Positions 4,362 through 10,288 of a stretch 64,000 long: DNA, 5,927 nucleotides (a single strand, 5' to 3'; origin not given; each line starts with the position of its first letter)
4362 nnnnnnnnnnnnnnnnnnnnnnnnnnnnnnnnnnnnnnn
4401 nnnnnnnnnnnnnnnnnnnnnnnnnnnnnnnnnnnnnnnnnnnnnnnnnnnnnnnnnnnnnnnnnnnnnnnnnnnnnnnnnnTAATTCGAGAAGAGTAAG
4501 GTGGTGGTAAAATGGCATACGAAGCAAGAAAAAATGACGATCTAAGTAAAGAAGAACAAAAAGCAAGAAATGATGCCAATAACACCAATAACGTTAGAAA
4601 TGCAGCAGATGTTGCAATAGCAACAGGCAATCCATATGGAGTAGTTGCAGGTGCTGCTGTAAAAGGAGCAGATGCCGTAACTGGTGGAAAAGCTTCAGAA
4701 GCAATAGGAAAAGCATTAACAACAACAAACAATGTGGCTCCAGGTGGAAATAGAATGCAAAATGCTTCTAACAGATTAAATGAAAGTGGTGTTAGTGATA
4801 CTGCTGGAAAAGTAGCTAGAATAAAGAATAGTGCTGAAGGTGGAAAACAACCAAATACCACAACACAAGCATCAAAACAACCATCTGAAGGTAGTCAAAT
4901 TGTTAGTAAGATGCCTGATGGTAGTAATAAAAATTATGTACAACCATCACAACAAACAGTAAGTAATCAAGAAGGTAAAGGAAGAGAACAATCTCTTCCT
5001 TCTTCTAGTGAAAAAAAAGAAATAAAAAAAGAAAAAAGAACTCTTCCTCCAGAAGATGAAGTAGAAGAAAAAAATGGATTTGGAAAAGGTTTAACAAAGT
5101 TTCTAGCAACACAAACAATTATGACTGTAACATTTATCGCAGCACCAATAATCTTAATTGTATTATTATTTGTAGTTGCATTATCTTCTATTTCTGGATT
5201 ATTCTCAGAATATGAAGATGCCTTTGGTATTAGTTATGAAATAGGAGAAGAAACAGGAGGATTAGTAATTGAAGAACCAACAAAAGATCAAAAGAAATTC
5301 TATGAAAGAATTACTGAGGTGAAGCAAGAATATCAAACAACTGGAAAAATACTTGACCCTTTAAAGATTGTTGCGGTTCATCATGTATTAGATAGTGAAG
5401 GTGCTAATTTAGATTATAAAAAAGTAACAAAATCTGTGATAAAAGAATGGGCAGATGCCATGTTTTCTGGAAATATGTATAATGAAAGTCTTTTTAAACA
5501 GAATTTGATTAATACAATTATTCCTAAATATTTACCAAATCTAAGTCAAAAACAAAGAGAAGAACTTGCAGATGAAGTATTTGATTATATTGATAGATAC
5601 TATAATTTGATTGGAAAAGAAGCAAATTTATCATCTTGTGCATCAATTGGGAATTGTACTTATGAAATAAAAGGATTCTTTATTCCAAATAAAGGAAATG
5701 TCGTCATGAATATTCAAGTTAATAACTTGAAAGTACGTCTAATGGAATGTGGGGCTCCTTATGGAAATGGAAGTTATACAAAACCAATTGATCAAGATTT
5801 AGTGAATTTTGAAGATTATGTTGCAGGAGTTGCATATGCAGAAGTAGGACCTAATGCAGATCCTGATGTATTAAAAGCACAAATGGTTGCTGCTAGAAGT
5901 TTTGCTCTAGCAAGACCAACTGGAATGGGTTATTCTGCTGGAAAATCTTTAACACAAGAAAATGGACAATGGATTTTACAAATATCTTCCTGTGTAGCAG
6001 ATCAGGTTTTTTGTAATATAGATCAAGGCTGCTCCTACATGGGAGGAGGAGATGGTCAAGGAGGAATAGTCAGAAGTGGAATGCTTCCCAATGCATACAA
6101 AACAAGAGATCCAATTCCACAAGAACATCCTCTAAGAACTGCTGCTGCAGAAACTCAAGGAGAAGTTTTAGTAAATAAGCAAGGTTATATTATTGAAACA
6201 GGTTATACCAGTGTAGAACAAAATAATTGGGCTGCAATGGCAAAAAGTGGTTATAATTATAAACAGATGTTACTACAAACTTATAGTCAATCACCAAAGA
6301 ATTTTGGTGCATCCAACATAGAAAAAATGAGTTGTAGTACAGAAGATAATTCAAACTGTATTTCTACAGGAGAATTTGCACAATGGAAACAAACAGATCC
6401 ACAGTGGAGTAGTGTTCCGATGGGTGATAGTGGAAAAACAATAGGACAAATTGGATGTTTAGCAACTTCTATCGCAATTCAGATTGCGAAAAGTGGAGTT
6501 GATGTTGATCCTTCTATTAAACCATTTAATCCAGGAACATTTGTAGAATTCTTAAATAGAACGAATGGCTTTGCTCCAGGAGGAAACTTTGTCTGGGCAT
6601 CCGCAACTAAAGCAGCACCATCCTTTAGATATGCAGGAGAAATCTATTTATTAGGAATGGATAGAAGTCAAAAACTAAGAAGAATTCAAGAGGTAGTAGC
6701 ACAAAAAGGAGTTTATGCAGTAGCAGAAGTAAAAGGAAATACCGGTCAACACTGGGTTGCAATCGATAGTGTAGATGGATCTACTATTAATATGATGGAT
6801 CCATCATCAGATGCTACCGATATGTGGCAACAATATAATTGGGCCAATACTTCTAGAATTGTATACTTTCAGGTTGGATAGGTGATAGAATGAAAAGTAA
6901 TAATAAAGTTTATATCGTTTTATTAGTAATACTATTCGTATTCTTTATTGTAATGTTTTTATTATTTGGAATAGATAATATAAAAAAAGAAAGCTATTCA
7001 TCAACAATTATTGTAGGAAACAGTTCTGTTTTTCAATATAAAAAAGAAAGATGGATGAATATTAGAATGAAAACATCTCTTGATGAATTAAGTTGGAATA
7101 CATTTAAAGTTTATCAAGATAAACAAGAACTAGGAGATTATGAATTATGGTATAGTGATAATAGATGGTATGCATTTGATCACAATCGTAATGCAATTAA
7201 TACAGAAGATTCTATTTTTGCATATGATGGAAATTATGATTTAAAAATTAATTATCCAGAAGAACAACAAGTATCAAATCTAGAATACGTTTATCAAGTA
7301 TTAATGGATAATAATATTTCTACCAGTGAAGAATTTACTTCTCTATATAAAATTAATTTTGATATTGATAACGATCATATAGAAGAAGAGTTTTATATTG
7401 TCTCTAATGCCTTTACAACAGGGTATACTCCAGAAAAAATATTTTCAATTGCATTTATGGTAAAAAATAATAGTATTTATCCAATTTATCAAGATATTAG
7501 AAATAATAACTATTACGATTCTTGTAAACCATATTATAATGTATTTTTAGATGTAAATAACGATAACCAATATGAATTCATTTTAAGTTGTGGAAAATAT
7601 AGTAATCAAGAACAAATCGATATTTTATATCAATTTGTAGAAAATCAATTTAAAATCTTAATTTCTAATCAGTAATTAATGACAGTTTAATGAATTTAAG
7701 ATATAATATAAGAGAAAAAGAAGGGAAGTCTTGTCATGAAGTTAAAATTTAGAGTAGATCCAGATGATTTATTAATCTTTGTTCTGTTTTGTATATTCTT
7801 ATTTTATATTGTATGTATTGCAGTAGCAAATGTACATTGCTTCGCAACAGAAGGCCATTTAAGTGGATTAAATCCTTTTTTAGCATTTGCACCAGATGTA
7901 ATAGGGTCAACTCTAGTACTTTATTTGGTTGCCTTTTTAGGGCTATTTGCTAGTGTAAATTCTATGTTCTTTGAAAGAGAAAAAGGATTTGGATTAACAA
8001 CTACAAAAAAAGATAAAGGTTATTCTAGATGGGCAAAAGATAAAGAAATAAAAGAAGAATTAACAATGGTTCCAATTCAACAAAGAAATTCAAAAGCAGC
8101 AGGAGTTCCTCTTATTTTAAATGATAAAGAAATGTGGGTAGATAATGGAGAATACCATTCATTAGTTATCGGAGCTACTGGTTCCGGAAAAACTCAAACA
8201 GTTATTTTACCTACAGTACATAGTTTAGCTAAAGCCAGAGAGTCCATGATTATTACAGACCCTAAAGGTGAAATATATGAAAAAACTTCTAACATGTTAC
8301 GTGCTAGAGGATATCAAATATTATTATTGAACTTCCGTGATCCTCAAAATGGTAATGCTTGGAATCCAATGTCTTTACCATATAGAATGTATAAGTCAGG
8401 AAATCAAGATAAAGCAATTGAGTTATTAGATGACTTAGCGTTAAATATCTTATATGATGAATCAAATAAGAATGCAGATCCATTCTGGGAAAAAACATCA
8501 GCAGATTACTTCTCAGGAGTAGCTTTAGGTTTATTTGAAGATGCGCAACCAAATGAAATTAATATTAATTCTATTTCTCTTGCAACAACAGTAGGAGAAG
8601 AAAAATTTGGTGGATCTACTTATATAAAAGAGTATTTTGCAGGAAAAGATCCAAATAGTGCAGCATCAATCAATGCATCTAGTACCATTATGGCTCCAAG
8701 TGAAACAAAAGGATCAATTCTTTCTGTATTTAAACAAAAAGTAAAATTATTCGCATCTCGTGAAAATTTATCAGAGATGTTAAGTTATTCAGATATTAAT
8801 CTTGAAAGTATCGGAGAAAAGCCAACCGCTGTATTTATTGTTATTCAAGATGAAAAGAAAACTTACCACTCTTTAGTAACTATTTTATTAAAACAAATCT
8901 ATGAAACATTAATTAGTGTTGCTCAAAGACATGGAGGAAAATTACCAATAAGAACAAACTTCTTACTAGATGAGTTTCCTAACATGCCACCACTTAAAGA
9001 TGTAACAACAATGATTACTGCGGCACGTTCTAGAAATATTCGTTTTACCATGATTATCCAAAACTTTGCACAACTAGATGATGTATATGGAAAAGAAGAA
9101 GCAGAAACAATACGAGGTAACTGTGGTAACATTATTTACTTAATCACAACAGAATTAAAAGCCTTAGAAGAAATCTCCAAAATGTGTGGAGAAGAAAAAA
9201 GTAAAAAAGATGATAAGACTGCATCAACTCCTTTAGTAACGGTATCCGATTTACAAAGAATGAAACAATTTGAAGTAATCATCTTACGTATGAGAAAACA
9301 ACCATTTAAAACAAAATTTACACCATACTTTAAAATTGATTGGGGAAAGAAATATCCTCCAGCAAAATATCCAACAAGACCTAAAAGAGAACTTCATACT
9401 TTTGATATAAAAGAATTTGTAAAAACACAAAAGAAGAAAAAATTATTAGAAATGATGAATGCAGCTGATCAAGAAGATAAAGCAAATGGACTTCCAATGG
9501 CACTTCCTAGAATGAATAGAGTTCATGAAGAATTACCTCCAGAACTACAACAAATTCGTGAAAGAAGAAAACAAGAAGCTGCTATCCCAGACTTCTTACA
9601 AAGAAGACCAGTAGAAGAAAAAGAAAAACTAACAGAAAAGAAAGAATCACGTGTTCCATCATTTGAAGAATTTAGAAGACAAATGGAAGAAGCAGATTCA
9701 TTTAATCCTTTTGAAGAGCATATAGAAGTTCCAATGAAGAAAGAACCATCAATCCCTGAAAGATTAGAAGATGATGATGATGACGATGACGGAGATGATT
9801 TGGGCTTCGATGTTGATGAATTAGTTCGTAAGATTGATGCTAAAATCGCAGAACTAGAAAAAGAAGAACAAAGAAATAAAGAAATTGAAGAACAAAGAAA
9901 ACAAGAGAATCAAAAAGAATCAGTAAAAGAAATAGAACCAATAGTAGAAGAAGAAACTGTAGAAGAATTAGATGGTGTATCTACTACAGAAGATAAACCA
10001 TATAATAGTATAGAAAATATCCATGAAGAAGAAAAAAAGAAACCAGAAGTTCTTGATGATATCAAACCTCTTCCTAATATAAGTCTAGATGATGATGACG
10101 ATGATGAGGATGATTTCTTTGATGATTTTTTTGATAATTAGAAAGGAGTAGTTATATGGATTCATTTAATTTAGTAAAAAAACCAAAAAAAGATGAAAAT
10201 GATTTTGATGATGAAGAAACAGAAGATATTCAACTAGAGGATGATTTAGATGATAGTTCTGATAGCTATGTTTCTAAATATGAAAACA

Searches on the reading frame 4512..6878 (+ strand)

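Call 85: search_protein_families(library=pfam, proteins=[window:4512-6878:+], max_evalue=0.0001)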
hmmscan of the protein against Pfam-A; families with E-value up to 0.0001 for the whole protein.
window:4512-6878:+ (789 aa): 1 family
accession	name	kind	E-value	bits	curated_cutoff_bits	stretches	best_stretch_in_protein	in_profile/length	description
PF08486.15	SpoIID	-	7.1e-10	39.8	23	1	431-554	11-96/97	Stage II sporulation protein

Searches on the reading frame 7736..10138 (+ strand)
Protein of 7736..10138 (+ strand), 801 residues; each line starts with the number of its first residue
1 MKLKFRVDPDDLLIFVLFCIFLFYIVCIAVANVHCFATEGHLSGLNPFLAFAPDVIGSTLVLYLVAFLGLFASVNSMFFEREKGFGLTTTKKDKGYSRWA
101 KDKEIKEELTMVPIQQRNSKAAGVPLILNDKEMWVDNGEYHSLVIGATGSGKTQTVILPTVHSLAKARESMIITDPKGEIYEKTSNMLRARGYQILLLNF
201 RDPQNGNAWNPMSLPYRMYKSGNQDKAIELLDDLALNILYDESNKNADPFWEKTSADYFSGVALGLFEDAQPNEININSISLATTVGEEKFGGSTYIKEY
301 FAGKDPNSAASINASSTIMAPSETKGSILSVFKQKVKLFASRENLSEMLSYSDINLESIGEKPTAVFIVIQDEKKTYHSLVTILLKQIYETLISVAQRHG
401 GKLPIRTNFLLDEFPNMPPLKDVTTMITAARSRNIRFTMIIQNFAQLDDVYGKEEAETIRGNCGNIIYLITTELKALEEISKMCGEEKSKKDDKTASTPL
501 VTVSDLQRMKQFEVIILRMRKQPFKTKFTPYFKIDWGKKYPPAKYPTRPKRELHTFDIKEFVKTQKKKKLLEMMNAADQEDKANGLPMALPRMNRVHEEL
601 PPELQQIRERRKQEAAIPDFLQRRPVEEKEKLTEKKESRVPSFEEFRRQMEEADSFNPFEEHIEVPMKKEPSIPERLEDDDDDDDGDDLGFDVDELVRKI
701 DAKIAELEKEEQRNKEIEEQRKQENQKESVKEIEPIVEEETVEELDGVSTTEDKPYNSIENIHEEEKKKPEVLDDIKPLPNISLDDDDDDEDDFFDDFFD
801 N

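Call 85: search_protein_families(library=pfam, proteins=[window:7736-10138:+], max_evalue=0.0001)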
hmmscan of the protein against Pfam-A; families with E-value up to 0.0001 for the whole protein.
window:7736-10138:+ (801 aa): 3 families
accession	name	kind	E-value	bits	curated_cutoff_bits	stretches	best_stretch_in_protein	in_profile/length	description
PF02534.20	T4SS-DNA_transf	-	4.2e-58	197.8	20.1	1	115-534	30-448/468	Type IV secretory system Conjugative DNA transfer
PF12696.13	TraG-D_C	-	4.4e-25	88.5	22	1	407-497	2-92/126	TraM recognition site of TraD and TraG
PF10412.15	TrwB_AAD_bind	-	1.4e-24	87.1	20.5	1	138-501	14-340/387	Type IV secretion-system coupling protein DNA-binding domain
